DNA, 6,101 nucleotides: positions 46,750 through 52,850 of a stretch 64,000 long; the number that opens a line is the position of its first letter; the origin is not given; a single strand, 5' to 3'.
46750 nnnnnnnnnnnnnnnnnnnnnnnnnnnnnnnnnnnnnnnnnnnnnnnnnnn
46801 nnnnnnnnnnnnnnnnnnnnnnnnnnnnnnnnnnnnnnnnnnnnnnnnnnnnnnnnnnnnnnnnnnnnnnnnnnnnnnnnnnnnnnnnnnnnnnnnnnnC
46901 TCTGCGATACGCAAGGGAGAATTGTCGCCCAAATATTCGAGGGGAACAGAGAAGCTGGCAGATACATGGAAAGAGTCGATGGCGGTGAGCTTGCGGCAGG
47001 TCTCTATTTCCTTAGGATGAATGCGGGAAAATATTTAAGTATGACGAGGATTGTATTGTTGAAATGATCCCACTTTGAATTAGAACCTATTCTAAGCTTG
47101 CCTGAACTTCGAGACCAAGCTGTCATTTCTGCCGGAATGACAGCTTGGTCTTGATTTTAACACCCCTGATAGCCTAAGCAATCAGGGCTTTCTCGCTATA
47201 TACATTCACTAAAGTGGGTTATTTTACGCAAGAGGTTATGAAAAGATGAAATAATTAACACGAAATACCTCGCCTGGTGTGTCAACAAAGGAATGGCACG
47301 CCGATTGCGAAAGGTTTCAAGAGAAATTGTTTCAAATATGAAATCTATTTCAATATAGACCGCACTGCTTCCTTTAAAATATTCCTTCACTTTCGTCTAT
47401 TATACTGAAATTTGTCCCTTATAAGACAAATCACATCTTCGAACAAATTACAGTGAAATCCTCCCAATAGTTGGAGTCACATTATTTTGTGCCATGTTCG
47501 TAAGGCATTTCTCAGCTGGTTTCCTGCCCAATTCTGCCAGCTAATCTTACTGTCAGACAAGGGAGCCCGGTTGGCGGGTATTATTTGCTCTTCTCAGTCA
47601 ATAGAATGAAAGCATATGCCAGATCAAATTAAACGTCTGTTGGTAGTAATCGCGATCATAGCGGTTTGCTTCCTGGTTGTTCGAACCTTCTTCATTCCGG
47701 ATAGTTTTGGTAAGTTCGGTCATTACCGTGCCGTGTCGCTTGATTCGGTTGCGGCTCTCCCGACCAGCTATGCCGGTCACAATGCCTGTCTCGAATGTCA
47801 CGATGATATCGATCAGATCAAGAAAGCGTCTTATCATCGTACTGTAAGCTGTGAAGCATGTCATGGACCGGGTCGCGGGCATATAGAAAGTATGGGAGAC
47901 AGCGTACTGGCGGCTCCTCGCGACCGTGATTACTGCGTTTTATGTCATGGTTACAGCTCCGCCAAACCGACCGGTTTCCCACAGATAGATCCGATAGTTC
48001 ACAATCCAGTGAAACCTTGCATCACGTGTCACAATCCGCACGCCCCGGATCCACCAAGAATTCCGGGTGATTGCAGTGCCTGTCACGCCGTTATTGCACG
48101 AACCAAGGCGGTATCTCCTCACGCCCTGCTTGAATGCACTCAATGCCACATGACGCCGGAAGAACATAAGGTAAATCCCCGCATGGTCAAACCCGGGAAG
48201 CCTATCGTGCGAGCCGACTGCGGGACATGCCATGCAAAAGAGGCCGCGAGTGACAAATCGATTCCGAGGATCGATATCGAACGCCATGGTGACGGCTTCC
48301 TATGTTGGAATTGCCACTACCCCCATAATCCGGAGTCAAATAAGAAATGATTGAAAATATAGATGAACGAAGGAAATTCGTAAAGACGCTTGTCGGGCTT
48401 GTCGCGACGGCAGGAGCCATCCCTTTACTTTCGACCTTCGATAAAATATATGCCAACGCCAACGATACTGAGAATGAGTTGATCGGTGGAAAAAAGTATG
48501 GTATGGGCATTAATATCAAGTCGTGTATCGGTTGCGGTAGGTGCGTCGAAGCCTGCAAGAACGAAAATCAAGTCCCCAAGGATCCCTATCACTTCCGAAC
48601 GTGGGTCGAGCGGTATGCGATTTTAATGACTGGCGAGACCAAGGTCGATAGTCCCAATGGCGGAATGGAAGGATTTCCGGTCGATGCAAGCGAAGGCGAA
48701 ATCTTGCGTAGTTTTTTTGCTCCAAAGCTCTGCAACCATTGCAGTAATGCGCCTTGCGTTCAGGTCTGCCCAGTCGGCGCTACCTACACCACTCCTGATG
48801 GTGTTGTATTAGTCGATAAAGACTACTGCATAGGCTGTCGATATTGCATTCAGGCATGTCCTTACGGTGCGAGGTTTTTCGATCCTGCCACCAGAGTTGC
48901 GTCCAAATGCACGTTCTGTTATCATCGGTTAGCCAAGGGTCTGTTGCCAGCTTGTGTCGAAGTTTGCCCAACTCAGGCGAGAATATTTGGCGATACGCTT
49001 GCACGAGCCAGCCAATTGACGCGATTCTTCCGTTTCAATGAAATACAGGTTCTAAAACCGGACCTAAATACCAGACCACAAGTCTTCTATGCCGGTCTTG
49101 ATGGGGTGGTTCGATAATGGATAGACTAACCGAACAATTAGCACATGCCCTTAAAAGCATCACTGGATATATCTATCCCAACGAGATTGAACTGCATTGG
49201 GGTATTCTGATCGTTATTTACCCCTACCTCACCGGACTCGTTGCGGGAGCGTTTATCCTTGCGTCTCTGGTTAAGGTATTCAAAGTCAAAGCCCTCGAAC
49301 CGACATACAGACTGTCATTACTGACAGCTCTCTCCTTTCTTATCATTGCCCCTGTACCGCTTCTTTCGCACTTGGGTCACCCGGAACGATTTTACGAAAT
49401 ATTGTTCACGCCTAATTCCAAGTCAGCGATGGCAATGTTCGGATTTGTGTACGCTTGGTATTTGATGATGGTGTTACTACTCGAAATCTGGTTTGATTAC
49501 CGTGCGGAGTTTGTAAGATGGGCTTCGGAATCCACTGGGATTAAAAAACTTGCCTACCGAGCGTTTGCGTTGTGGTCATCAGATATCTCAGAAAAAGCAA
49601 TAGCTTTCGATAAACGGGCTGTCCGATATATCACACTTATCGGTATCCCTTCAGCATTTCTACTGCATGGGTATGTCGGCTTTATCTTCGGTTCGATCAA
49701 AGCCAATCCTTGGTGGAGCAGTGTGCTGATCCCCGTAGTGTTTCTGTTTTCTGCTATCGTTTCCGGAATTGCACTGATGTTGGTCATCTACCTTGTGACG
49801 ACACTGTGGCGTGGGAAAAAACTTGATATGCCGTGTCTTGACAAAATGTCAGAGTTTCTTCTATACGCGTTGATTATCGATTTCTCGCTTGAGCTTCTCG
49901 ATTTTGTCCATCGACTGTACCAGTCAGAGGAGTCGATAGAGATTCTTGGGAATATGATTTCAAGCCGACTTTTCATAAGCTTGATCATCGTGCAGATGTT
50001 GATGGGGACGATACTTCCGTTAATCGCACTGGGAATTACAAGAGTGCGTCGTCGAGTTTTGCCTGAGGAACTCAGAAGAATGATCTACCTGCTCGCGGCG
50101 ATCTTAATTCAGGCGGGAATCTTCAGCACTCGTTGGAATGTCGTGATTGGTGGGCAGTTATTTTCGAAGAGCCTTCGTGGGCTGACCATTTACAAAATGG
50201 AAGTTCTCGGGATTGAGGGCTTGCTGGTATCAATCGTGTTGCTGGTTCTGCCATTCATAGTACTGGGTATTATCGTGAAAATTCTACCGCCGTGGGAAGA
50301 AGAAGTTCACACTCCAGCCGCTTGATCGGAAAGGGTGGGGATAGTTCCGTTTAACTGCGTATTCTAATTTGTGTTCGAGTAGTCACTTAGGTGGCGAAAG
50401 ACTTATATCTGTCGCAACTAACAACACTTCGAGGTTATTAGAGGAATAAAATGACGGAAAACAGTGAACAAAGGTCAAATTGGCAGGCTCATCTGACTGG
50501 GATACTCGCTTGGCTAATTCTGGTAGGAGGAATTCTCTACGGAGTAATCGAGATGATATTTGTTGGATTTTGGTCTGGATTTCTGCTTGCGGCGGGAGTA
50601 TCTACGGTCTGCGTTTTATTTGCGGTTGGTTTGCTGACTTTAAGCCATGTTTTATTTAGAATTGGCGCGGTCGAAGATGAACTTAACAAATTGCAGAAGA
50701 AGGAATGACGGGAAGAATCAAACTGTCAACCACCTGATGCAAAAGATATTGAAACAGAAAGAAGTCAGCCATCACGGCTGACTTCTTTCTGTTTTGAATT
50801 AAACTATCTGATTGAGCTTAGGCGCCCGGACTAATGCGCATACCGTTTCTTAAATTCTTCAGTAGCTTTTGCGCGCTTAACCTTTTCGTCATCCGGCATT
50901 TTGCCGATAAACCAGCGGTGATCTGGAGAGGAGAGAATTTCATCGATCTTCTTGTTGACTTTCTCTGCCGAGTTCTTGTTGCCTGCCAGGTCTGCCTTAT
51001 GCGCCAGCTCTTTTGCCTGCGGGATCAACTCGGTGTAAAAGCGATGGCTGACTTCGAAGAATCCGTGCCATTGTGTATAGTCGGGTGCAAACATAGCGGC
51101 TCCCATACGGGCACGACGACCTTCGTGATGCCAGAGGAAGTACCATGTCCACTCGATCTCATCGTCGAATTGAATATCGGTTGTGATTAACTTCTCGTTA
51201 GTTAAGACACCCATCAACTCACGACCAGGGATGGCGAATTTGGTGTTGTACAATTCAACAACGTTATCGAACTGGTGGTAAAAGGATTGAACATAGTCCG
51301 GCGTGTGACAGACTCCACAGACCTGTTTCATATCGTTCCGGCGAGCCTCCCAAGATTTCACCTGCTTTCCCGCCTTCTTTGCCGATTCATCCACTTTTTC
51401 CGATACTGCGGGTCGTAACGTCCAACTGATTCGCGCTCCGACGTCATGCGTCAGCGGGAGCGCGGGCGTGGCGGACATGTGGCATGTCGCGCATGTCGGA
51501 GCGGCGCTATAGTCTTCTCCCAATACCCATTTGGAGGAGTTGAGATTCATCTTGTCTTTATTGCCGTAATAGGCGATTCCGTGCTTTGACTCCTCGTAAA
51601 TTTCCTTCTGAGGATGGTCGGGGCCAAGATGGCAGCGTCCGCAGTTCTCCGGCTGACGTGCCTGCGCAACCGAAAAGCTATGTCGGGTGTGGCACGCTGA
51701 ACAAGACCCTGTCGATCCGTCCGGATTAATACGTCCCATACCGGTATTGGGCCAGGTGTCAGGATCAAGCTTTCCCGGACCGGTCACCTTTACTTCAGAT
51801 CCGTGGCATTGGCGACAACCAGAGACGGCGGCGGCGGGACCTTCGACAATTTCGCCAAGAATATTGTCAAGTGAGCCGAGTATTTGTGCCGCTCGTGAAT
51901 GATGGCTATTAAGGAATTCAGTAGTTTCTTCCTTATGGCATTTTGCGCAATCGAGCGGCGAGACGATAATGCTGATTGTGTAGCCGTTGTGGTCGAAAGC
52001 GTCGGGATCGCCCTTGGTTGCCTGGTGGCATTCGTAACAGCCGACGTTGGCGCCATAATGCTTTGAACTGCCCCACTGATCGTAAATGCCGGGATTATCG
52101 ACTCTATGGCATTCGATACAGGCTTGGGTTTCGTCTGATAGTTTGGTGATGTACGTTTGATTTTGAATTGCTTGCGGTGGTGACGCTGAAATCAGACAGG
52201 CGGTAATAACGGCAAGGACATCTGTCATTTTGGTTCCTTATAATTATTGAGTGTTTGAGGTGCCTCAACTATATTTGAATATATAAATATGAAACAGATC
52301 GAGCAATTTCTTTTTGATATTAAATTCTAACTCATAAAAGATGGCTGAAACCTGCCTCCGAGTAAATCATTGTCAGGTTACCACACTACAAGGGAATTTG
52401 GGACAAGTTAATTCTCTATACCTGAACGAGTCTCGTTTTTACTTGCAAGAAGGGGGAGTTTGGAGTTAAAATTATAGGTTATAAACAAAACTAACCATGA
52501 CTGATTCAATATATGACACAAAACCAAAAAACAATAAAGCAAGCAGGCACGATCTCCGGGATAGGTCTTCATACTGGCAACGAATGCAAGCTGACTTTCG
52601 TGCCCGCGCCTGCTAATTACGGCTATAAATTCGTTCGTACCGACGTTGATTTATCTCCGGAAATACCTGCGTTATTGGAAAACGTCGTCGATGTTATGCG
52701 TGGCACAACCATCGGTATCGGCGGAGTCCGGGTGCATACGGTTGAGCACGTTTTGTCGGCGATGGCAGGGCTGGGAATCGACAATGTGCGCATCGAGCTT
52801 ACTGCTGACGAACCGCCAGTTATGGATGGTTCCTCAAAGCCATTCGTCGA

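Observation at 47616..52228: Respiratory module: 8-heme membrane cytochrome, NrfC-like and NrfD-like subunits, convergent with an octaheme HAO-like cytochrome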

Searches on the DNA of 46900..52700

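Call 86: search_rna_families(source=window, start=46900, end=52700, threshold=evalue, max_evalue=1)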
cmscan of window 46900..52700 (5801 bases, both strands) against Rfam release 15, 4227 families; matches with E-value up to 1: 4.
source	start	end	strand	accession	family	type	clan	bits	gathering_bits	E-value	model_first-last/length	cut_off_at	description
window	50751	50794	-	RF03732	mir-2057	Gene; miRNA;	-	31.4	100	0.0021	1-72/72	no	mir-2057 microRNA precursor family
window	50752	50795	+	RF03732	mir-2057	Gene; miRNA;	-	31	100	0.0027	1-72/72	no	mir-2057 microRNA precursor family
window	50739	50811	-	RF02006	mir-1253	Gene; miRNA;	-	25.1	103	0.11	1-94/94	no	mir-1253 microRNA precursor family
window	50748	50798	+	RF04120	MIR5998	Gene; miRNA;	-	21.3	180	0.32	1-173/173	no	MIR5998 microRNA precursor family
